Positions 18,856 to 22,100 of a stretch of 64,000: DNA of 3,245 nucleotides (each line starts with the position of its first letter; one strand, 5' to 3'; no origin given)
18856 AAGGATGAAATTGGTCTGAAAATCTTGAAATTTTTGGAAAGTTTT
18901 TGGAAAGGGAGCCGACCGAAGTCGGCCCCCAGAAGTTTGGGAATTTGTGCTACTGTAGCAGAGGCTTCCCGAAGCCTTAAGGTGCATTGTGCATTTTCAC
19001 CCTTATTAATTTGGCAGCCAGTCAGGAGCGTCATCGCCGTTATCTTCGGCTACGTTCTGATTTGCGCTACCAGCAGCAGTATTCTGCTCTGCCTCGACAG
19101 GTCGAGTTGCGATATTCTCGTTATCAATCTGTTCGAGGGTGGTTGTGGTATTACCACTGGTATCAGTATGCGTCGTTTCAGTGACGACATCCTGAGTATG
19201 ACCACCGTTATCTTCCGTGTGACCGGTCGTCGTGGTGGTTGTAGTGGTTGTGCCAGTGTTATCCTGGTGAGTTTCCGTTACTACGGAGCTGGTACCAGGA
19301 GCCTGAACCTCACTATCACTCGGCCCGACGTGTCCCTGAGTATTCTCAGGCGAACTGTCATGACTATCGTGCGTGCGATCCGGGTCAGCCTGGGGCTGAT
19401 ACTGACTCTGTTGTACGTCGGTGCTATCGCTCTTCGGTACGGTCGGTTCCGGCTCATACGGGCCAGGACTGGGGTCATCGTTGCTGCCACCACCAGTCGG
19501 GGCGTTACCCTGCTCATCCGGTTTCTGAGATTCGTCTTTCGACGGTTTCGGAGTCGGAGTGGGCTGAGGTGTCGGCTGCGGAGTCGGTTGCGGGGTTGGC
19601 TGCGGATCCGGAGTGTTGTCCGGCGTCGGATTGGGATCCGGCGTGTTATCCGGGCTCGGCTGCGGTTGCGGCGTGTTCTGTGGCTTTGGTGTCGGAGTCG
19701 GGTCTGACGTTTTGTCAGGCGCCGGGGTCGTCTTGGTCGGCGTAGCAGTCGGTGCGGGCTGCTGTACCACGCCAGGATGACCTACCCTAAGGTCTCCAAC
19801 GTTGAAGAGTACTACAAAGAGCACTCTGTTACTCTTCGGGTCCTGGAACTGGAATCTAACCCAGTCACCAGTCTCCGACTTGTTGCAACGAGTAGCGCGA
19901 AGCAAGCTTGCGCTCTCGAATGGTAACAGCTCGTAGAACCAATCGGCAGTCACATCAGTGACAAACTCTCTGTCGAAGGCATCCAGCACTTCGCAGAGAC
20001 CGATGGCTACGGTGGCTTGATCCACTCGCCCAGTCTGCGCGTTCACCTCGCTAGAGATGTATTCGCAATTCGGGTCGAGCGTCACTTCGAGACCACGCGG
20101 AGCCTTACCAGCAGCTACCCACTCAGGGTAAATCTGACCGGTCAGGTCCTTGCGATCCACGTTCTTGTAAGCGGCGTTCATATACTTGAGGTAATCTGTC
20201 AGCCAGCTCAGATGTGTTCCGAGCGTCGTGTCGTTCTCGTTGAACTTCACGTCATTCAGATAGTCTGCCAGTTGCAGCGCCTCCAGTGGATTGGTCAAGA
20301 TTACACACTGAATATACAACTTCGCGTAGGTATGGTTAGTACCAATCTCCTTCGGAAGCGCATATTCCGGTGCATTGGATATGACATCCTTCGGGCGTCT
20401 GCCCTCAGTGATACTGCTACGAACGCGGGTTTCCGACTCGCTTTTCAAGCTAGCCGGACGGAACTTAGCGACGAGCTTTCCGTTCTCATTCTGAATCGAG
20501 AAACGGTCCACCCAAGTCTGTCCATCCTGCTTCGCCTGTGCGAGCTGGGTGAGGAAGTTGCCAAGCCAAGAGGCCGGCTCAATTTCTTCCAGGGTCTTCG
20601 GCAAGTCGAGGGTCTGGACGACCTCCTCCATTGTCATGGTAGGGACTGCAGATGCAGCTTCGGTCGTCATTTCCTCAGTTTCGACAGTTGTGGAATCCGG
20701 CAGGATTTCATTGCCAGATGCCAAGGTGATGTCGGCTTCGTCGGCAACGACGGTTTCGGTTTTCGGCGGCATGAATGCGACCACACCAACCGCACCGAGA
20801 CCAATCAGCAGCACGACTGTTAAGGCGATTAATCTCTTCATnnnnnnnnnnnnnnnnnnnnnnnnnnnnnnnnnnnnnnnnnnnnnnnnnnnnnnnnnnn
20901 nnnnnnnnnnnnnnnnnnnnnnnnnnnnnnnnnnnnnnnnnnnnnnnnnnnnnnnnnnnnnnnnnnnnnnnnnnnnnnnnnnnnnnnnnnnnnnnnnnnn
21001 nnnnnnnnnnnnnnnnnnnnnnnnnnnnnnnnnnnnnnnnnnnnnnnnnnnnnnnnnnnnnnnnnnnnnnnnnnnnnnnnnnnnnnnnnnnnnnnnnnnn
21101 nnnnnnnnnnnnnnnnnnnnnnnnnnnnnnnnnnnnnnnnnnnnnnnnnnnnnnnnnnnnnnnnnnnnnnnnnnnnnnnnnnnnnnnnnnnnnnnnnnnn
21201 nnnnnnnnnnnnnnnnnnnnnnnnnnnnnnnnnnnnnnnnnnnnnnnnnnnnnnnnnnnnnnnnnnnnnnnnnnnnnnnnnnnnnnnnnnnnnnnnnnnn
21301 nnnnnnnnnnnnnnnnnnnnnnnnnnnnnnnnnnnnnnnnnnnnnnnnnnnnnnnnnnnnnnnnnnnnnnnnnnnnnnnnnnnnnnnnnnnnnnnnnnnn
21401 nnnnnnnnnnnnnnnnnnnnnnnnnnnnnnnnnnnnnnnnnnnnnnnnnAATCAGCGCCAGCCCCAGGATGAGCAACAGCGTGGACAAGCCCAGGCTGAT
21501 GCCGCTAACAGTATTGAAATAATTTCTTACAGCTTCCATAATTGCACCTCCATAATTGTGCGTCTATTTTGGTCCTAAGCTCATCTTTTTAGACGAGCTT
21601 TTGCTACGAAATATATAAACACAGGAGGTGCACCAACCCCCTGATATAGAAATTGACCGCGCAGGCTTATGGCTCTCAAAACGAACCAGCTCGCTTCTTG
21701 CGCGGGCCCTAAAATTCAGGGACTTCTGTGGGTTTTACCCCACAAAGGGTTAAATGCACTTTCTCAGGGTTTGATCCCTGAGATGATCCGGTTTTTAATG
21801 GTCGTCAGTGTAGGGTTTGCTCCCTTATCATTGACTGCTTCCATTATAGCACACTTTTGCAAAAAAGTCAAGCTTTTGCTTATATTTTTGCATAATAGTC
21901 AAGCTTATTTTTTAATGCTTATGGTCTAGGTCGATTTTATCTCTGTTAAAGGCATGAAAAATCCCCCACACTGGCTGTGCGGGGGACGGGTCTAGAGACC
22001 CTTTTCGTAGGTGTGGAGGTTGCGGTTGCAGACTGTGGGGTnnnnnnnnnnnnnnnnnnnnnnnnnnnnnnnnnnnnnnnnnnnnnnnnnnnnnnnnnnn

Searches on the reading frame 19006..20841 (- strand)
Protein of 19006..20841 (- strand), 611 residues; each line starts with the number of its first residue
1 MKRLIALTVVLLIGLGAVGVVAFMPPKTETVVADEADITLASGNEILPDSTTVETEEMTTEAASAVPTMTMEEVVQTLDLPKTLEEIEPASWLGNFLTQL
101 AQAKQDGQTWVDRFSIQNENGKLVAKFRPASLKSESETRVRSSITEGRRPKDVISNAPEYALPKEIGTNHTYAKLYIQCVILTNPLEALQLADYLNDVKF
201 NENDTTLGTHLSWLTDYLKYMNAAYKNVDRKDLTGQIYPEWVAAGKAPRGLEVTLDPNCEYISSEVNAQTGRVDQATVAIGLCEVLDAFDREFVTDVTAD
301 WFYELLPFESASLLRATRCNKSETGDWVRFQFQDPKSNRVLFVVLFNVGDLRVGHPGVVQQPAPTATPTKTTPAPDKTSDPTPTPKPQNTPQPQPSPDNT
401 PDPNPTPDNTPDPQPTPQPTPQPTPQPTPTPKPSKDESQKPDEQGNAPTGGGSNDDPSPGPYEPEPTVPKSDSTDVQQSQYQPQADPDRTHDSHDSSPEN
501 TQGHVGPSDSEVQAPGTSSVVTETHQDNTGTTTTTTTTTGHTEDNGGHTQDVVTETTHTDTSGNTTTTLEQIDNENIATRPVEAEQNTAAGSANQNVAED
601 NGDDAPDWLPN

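Call 8: search_protein_families(library=pfam, proteins=[window:19006-20841:-], max_evalue=0.01)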
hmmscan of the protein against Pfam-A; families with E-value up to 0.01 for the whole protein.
window:19006-20841:- (611 aa): 0 families

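Call 87: search_solved_structures(query=window:19006-20841:-, max_evalue=0.1)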
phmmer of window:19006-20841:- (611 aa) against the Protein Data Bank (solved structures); distinct sequences matched with E-value up to 0.1: 2.
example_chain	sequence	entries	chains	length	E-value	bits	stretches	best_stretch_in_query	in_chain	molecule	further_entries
8zvk_A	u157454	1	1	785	1.6e-08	36.9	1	361-432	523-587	AaBgIC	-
23px_A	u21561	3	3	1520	6.1e-08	35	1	370-428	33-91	Putative lipoprotein AcfD homolog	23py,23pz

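Call 88: search_protein_families(library=ncbifam, proteins=[window:19006-20841:-], max_evalue=0.01)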
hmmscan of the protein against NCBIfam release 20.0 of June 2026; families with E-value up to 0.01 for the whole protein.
window:19006-20841:- (611 aa): 0 families

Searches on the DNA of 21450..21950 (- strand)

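Call 93: build_rna_model(alignment_id=A9)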
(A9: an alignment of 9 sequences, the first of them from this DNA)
Model R1 built from alignment A9 (9 sequences, 105 columns); structure: RNAalifold consensus.
model positions 96; base pairs 2; branch points 0; effective number of sequences 3.55; information 0.595 bits per position. Calibrated on 0.2 Mb of random sequence (short: E-values are rough).
structure used (alignment columns):
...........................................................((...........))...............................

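Call 94: search_with_rna_model(model_id=R1, sources=[window, L009, L011, L016, L017, L018, L020, L021, L025, L026, L022, L013, L010], max_evalue=1)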
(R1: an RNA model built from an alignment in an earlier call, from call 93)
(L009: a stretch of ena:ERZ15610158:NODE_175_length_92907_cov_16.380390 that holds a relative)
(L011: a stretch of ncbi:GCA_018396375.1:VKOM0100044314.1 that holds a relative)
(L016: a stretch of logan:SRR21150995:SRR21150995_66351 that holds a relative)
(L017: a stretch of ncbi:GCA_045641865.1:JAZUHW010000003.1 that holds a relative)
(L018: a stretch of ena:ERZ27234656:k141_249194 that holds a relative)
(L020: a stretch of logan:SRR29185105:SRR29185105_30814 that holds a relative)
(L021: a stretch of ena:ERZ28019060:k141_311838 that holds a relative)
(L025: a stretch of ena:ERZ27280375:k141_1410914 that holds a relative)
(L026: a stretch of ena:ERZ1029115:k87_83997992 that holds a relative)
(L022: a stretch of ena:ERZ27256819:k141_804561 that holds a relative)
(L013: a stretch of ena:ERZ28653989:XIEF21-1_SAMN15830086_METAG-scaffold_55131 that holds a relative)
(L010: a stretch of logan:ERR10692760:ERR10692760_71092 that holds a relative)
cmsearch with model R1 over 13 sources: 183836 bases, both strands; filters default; matches with E-value up to 1: 18.
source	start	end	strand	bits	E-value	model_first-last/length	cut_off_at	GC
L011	901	991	+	89.1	2e-16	1-96/96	no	0.48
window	21751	21842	-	88.7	2.5e-16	1-96/96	no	0.45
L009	5365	5455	+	87.3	5e-16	1-96/96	no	0.47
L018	4619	4719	+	77.2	6.6e-14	1-96/96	no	0.4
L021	3762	3859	+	76.6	8.4e-14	1-96/96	no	0.38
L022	48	145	+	76.6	8.4e-14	1-96/96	no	0.38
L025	3756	3846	+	76.3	1e-13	1-96/96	no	0.31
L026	1050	1140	+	76.3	1e-13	1-96/96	no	0.31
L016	1127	1228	+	75.7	1.3e-13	1-96/96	no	0.38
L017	6704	6806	+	73.6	3.7e-13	1-96/96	no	0.44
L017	6025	6118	+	36.7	2e-05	1-96/96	no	0.38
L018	2356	2456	+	31.4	0.00026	1-96/96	no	0.41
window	18838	18886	+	19.2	0.097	48-96/96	no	0.35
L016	3766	3812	-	16.8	0.31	49-96/96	no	0.26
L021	5867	5892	-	16.3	0.4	54-79/96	no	0.38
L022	2153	2178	-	16.3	0.4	54-79/96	no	0.38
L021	2060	2177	+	16.3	0.4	1-96/96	no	0.33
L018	5924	5956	-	15.9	0.48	54-86/96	no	0.27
